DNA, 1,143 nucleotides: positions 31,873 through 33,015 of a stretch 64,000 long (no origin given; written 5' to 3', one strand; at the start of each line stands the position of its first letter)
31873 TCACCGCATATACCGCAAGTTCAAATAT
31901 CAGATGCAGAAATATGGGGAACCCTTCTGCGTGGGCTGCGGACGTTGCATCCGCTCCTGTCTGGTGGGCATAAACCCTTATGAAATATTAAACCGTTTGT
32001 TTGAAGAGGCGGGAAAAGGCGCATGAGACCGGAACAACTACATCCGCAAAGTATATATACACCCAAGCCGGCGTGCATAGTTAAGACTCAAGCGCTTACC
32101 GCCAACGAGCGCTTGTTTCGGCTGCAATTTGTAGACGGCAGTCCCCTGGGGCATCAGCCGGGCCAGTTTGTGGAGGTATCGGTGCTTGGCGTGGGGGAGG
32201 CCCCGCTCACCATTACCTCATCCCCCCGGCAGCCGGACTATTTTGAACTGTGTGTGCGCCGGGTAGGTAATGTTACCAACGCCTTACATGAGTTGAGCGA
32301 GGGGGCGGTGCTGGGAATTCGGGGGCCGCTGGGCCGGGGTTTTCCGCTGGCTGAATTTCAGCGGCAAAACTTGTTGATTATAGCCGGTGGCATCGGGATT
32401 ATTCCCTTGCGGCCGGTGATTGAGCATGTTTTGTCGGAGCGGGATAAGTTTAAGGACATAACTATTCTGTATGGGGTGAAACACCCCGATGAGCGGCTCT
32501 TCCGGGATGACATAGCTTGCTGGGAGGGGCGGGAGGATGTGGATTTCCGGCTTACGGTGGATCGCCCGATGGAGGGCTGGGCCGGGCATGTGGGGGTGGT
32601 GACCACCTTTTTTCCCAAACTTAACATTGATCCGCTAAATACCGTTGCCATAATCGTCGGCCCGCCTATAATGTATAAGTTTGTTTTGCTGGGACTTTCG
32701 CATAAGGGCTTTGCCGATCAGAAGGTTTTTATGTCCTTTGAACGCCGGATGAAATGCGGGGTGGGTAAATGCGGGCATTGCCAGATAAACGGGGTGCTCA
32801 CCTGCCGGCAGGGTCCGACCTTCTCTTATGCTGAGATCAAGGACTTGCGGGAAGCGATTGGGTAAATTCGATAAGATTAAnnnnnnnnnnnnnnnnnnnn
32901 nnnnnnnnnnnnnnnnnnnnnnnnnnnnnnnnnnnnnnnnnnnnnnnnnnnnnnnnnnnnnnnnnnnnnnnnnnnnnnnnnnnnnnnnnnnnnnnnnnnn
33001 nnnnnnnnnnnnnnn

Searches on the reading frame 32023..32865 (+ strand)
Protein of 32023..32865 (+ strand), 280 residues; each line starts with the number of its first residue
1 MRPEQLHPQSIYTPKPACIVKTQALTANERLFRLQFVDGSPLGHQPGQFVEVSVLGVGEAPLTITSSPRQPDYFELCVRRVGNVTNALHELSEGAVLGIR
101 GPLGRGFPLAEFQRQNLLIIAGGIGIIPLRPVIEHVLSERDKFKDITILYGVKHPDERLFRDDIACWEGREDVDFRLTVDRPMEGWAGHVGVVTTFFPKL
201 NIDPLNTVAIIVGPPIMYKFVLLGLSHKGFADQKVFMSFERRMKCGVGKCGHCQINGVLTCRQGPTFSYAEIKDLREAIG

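Call 9: search_protein_families(library=pfam, proteins=[window:32023-32865:+], max_evalue=0.1)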
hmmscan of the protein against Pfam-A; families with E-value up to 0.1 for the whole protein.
window:32023-32865:+ (280 aa): 5 families
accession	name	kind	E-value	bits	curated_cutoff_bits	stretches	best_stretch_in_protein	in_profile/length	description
PF00175.26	NAD_binding_1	-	2.7e-10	41.3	22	1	120-221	2-107/109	Oxidoreductase NAD-binding domain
PF10418.14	DHODB_Fe-S_bind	-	1.4e-08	34.7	23.9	1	240-272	1-40/41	Iron-sulfur cluster binding domain of dihydroorotate dehydrogenase B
PF00970.30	FAD_binding_6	-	1.6e-07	32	21.1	1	19-105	4-96/99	Oxidoreductase FAD-binding domain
PF08030.17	NAD_binding_6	-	0.017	15.6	22.2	1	115-156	2-47/156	Ferric reductase NAD binding domain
PF08022.18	FAD_binding_8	-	0.021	15.3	22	1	30-92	15-82/109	FAD-binding domain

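Call 19: find_related_loci(query=window:32023-32865:+, collection=genome_contigs, flank=6000)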
Query window:32023-32865:+ (280 aa) in genome_contigs; peptide patterns used: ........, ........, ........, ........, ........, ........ (x = any residue, [..] = any of these).
599 stretches matched a pattern (row limit reached: there are more); 547 encode a relative of the query (tblastn E <= 1e-3); the best 80 are kept; 80 distinct loci.
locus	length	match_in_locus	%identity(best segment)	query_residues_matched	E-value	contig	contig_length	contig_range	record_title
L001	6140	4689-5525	83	1-279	1e-159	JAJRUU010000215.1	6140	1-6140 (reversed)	MAG: bacterium isolate Dive96_bin10.231 k141_2322034, whole genome shotgun sequence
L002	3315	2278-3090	56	9-279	1e-108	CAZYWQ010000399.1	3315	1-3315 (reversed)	MAG TPA_asm: uncultured Candidatus Sumerlaeota bacterium isolate binchicken_co178_44 genome assembly, contig: NODE_33848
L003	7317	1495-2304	55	9-278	5e-103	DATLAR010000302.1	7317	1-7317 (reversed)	MAG TPA_asm: Planctomycetota bacterium isolate SMAG_U14276 k141_2763654, whole genome shotgun sequence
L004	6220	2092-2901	55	9-278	4e-102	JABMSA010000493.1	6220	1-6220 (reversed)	MAG: Planctomycetota bacterium isolate bin.53 k141_4036053, whole genome shotgun sequence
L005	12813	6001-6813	52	11-279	1e-101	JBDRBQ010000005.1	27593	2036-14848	MAG: Candidatus Omnitrophota bacterium isolate MEGAHIT-group-1.137 k141_1773176, whole genome shotgun sequence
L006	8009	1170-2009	51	2-279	7e-101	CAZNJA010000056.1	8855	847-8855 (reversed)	MAG TPA_asm: uncultured bacterium isolate binchicken_co100_405 genome assembly, contig: NODE_12783_length_8855_cov_4.444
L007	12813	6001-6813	53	11-279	6e-100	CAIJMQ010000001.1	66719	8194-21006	uncultured bacterium isolate D14_bin-0225 genome assembly, contig: bin-0225:001/121, whole genome shotgun sequence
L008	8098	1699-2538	52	1-279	8e-100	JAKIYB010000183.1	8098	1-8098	MAG: Armatimonadota bacterium isolate UR.bin144 NODE_183_length_8098_cov_1.951128, whole genome shotgun sequence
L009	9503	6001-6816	52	9-279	2e-98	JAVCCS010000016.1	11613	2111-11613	MAG: Candidatus Theseobacter exili isolate MAG_3300035698_1968 Ga0374944_279568, whole genome shotgun sequence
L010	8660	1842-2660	54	6-279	2e-98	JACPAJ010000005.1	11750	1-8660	MAG: Deltaproteobacteria bacterium isolate NC_groundwater_228_Ag_S-0.2um_45_8 S5_GD2017_2_S2_scaffold_5241, whole genome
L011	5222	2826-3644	51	7-279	1e-98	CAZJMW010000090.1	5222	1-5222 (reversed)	MAG TPA_asm: uncultured Dehalococcoidales bacterium isolate binchicken_co43_116 genome assembly, contig: NODE_27278_leng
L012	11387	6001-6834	52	4-279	3e-98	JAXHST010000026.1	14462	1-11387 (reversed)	MAG: Thermoplasmatota archaeon isolate MAG05_tar_biofilm MAG05_26, whole genome shotgun sequence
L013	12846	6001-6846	52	4-279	2e-98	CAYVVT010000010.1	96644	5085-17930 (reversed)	MAG TPA_asm: uncultured Lentisphaeria bacterium isolate SRP077602_co2_14 genome assembly, contig: NODE_286_length_96644_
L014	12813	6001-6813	52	9-279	7e-98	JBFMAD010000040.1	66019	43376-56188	MAG: Planctomycetota bacterium isolate MAG129 MAG129_40, whole genome shotgun sequence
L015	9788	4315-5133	51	7-279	7e-98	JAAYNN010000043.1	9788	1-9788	MAG: Dehalococcoidales bacterium isolate AS21ysBPME_190 45967_AS21, whole genome shotgun sequence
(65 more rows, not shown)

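Call 99: search_protein_families(library=ncbifam, proteins=[window:32023-32865:+], max_evalue=0.00001)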
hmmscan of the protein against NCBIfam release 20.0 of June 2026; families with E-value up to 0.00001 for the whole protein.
window:32023-32865:+ (280 aa): 22 families
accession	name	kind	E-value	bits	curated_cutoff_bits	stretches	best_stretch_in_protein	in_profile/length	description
NF006220.0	PRK08345.1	subfamily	8e-77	258.4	395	1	10-276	6-291/294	cytochrome-c3 hydrogenase subunit gamma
TIGR02911.1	sulfite_red_B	equivalog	7.1e-64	215.4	288.6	1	12-275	3-259/261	anaerobic sulfite reductase subunit AsrB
NF040830.1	sulfhyd_ShyC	equivalog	1.2e-60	205.1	600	1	12-274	4-283/288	NAD(P)-dependent hydrogenase/sulfhydrogenase 2 subunit gamma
NF040835.1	sulfhyd_HydG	equivalog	1.5e-55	188.6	650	1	13-272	16-284/292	NADPH-dependent hydrogenase/sulfhydrogenase 1 subunit gamma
NF000796.0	PRK00054.1-1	equivalog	1.4e-42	145.7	224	1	42-274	27-237/254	dihydroorotate dehydrogenase electron transfer subunit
NF000798.0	PRK00054.1-3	equivalog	3.2e-20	72.8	219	1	44-272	31-242/244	dihydroorotate dehydrogenase electron transfer subunit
NF000799.0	PRK00054.1-4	equivalog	7.3e-20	71.1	314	1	44-256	33-234/258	dihydroorotate dehydrogenase electron transfer subunit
NF004862.0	PRK06222.1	subfamily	4.9e-19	68.9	220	1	44-271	28-247/281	sulfide/dihydroorotate dehydrogenase-like FAD/NAD-binding protein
NF009414.0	PRK12778.1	equivalog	2.5e-18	65.7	1103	1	44-269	28-245/752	bifunctional dihydroorotate dehydrogenase B NAD binding subunit/NADPH-dependent glutamate synthase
NF058606.1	GlBtMonoRdsGbcB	equivalog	6.2e-15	54.9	500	1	44-230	43-237/362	glycine betaine monooxygenase reductase subunit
NF000797.0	PRK00054.1-2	equivalog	1.9e-14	53.5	270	1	45-256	43-241/267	dihydroorotate dehydrogenase electron transfer subunit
NF040810.1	BenC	equivalog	2e-14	53.5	430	1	18-236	108-326/333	benzoate 1,2-dioxygenase electron transfer component BenC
NF005963.0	PRK08051.1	equivalog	5.6e-13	48.7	230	1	26-196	13-185/233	NAD(P)H-flavin reductase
NF009415.0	PRK12779.1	equivalog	1.4e-12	46.4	1519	1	44-256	677-894/944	putative bifunctional glutamate synthase subunit beta/2-polyprenylphenol hydroxylase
NF009805.0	PRK13289.1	equivalog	9.5e-12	44.5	432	1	30-170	170-316/399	NO-inducible flavohemoprotein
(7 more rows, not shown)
